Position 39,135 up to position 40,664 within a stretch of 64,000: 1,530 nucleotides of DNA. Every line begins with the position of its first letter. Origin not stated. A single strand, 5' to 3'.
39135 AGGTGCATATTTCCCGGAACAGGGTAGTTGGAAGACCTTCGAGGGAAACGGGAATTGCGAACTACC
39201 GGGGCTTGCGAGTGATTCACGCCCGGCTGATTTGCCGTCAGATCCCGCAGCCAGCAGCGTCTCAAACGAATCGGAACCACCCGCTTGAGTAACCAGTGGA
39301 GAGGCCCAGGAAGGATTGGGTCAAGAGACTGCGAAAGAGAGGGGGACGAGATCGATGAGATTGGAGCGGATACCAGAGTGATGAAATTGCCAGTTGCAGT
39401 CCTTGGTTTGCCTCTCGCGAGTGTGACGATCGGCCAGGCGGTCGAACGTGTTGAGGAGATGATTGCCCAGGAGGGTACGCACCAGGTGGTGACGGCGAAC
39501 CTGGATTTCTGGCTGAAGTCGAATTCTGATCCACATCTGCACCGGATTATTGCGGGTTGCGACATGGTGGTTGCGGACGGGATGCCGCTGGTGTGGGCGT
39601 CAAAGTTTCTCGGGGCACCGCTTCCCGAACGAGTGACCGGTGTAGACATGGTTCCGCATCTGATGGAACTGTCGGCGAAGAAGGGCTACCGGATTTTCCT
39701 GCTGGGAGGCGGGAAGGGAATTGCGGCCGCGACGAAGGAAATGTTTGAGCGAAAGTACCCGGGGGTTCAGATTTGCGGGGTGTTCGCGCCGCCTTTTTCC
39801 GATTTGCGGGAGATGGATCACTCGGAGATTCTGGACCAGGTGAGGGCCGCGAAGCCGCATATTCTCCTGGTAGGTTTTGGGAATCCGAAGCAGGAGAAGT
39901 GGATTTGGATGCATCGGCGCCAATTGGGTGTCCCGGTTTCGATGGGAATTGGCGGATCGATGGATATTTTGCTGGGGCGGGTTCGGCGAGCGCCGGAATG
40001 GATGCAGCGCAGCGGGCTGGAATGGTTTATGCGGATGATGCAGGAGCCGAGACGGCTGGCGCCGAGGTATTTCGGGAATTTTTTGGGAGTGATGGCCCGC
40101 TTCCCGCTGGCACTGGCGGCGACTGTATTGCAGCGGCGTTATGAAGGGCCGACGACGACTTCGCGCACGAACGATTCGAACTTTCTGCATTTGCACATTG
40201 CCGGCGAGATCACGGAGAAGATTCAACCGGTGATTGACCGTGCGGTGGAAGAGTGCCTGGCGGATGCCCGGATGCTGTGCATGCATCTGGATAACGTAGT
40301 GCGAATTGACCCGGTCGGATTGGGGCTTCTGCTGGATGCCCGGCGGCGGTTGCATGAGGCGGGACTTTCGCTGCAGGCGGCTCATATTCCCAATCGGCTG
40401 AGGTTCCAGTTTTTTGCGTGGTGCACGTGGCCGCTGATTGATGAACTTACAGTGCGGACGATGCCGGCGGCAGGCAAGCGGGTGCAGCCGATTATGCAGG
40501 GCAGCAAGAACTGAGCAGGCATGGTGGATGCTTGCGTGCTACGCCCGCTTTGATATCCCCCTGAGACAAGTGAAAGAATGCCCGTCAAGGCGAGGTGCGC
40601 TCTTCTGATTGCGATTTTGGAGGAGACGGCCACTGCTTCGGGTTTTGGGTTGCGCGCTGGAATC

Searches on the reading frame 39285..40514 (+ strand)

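Call 52: search_protein_families(library=pfam, proteins=[window:39285-40514:+], max_evalue=0.0001)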
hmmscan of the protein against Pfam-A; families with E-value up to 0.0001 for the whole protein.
window:39285-40514:+ (409 aa): 2 families
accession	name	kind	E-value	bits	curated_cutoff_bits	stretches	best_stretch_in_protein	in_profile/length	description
PF03808.19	Glyco_tran_WecG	-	3.8e-63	212.7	27.4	1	93-262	2-168/168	Glycosyl transferase WecG/TagA/CpsF family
PF13466.11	STAS_2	-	4.4e-06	27.2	29.2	1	303-376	1-74/80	STAS domain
